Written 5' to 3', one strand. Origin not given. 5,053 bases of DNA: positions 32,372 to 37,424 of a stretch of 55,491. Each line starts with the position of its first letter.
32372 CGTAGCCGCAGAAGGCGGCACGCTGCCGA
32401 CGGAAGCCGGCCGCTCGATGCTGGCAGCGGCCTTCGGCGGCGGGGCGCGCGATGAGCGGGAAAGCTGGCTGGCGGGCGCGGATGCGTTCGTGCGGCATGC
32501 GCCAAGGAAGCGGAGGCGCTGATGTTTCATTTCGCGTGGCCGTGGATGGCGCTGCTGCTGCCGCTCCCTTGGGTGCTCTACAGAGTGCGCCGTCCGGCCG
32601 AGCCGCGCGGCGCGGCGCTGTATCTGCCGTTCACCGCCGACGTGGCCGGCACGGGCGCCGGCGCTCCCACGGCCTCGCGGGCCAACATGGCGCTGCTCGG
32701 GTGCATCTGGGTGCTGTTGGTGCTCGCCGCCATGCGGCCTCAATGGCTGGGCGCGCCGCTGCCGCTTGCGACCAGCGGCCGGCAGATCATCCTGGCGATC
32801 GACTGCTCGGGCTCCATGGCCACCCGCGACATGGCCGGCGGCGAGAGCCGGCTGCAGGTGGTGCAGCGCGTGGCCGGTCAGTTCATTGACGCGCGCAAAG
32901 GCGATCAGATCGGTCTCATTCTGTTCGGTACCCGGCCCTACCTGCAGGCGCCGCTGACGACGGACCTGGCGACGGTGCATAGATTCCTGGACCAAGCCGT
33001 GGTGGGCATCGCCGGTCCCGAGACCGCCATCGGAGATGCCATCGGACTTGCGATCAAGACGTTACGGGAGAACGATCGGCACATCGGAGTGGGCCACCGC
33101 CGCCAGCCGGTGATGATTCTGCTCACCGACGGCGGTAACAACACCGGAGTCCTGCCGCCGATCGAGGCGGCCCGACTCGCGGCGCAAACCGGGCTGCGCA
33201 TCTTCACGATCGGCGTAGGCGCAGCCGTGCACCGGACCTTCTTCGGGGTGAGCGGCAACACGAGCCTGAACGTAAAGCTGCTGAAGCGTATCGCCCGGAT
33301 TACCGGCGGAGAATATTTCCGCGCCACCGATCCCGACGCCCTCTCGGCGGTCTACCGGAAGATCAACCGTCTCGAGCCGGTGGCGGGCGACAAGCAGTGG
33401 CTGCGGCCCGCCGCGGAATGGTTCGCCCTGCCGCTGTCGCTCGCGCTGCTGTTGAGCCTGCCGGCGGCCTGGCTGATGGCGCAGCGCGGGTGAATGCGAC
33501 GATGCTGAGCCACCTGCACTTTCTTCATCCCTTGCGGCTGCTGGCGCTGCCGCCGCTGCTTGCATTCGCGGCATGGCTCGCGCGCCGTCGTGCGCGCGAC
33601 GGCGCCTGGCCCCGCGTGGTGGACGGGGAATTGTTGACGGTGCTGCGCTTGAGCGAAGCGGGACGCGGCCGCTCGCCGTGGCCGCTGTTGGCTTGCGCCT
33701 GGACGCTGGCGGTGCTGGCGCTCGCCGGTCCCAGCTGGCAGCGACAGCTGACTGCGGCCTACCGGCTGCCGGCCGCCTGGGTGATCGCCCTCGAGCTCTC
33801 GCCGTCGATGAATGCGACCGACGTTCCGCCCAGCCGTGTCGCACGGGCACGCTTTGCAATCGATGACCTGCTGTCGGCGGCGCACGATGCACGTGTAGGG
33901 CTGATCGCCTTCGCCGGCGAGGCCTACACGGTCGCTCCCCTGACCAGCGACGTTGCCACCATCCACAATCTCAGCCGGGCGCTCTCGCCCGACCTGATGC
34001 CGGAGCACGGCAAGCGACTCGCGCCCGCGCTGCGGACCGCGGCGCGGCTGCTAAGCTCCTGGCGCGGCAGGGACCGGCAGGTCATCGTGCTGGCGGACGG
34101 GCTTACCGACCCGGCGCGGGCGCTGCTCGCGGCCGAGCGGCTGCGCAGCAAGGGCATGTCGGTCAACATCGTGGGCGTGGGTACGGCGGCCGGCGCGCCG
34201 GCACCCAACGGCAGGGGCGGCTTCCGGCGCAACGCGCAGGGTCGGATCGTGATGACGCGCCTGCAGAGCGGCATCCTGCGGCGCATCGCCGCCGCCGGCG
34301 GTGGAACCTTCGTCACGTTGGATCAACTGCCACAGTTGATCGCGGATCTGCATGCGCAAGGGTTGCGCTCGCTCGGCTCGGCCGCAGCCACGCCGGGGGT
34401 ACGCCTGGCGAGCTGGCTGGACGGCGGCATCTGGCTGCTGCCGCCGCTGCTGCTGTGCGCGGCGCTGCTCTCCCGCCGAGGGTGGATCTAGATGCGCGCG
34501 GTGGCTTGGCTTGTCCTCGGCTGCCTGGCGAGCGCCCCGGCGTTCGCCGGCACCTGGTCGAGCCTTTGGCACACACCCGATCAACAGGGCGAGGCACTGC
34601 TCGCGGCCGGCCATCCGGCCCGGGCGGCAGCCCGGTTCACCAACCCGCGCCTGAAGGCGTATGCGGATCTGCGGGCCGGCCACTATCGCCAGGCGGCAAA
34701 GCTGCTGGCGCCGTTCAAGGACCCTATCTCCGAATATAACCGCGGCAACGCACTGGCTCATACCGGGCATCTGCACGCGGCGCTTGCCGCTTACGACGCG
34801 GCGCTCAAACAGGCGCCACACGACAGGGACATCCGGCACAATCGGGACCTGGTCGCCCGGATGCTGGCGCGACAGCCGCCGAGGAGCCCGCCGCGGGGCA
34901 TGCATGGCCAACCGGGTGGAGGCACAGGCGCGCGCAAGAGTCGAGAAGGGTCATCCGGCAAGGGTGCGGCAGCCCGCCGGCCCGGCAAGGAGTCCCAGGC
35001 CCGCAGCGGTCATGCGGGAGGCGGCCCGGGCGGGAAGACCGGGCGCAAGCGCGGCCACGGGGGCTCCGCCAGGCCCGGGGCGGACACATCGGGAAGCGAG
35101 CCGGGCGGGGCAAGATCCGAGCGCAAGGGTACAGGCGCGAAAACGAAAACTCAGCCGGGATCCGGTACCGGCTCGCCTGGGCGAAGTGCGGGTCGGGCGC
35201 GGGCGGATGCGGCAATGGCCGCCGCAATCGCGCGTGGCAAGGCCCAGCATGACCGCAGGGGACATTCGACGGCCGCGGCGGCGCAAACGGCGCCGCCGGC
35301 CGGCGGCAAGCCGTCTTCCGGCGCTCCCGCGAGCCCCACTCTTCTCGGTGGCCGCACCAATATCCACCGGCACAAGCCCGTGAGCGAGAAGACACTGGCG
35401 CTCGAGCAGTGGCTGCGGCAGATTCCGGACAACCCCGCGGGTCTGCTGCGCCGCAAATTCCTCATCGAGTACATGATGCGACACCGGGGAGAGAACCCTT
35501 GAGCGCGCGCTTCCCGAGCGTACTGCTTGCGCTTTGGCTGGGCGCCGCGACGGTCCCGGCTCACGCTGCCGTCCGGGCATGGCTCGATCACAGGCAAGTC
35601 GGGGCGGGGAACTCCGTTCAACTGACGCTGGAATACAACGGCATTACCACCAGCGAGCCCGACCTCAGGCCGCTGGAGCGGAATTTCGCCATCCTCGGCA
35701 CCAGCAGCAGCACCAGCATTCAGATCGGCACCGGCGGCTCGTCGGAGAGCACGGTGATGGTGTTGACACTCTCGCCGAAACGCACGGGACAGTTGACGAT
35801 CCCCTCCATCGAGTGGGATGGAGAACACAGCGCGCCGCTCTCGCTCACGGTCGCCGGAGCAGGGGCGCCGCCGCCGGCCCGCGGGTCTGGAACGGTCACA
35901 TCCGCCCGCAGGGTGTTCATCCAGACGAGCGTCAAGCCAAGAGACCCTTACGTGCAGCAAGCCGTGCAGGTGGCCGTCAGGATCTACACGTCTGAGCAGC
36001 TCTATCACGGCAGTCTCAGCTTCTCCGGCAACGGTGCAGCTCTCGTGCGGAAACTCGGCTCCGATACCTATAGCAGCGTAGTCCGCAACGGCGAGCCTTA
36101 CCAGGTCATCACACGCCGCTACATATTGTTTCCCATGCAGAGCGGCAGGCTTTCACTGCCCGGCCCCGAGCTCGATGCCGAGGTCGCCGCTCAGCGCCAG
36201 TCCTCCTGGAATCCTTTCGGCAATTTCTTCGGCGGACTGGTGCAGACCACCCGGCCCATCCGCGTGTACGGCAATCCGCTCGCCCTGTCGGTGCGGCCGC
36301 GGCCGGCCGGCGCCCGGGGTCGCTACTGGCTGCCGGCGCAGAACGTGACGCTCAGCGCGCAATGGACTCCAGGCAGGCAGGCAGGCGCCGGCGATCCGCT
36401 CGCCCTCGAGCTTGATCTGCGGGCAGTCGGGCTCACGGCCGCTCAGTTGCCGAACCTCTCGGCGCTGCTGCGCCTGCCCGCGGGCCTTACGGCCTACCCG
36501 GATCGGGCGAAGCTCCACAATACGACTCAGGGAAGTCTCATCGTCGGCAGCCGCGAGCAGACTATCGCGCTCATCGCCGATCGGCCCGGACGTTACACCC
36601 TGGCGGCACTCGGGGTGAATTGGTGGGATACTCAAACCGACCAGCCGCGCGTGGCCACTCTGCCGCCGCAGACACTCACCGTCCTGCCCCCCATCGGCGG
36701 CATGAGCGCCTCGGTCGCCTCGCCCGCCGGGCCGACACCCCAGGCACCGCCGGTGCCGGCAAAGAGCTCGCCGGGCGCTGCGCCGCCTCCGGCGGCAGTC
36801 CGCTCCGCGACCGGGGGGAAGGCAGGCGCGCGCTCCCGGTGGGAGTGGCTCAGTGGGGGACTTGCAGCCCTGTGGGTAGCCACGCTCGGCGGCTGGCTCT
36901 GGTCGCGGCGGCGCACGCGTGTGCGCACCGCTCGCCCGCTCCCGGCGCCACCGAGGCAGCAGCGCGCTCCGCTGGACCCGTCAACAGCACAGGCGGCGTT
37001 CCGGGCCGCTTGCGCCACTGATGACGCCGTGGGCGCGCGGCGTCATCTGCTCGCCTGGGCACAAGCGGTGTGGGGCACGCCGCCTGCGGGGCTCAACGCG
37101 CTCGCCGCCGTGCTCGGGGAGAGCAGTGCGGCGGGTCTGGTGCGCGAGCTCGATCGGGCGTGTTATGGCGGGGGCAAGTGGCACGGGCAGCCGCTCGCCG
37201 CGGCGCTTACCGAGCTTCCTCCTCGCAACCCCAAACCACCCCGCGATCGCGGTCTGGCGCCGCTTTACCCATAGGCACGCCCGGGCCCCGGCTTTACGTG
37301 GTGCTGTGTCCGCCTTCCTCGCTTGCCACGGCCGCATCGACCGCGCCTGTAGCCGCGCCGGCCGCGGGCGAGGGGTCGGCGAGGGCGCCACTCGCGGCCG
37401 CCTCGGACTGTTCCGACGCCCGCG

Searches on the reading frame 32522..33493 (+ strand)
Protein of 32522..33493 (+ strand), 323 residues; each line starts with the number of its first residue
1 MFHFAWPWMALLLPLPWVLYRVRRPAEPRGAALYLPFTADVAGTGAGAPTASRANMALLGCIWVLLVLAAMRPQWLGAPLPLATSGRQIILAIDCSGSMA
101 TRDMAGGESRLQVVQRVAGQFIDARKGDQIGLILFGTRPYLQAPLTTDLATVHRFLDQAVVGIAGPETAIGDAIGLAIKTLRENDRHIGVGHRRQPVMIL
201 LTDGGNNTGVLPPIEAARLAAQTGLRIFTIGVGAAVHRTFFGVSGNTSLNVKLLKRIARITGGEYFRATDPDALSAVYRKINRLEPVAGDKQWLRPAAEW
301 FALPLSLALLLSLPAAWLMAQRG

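Call 53: search_protein_families(library=pfam, proteins=[window:32522-33493:+], max_evalue=0.00001)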
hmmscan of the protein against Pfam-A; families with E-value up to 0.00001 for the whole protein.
window:32522-33493:+ (323 aa): 2 families
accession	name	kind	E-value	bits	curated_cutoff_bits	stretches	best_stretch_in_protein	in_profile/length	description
PF00092.34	VWA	-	1.6e-18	68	23.8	1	89-278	2-172/174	von Willebrand factor type A domain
PF13519.12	VWA_2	-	1.1e-17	65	27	1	89-204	1-106/107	von Willebrand factor type A domain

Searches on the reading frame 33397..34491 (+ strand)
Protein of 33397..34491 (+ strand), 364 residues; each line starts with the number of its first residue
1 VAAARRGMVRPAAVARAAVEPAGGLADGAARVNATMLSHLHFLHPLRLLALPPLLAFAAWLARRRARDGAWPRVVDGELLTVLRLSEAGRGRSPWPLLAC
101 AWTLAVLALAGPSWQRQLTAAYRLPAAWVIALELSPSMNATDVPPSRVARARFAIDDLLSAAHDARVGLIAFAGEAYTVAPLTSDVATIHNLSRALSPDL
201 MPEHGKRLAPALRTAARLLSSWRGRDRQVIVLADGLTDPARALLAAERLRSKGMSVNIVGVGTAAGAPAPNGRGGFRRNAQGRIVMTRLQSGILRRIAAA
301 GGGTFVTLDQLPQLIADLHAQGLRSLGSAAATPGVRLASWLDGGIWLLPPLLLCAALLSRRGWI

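Call 54: search_protein_families(library=pfam, proteins=[window:33397-34491:+], max_evalue=0.00001)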
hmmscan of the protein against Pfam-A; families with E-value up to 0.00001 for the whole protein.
window:33397-34491:+ (364 aa): 2 families
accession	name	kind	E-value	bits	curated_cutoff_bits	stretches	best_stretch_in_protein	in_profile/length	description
PF13519.12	VWA_2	-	1.1e-14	55.3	27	1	129-235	2-106/107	von Willebrand factor type A domain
PF00092.34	VWA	-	8.2e-09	36.4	23.8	1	130-264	4-142/174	von Willebrand factor type A domain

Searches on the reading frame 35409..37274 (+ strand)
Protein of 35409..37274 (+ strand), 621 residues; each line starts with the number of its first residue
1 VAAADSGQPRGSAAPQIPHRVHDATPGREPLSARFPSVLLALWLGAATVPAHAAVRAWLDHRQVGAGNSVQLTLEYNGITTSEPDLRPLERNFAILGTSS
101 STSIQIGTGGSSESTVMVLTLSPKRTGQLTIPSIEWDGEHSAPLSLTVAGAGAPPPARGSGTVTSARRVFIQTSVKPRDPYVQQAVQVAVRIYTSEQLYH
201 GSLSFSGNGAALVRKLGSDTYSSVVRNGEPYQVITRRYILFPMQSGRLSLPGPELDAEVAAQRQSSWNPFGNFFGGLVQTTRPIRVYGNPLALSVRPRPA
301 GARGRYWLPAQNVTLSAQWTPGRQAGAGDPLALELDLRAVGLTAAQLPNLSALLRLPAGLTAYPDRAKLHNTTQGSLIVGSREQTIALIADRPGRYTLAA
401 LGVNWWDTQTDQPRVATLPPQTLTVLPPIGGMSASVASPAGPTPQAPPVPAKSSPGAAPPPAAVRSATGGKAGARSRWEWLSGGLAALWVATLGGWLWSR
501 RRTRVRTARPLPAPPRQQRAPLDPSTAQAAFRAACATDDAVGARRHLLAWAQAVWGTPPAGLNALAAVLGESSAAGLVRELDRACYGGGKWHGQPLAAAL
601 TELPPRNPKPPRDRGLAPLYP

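Call 54: search_protein_families(library=pfam, proteins=[window:35409-37274:+], max_evalue=0.00001)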
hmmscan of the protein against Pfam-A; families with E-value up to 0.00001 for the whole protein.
window:35409-37274:+ (621 aa): 2 families
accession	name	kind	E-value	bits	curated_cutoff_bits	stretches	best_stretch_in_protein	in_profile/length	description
PF13584.12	BatD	-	4.2e-21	75.8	24.1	1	59-148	3-92/92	BatD DUF11 like domain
PF25607.1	DUF7939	-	1.1e-14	54.9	27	1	526-606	3-80/81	Domain of unknown function (DUF7939)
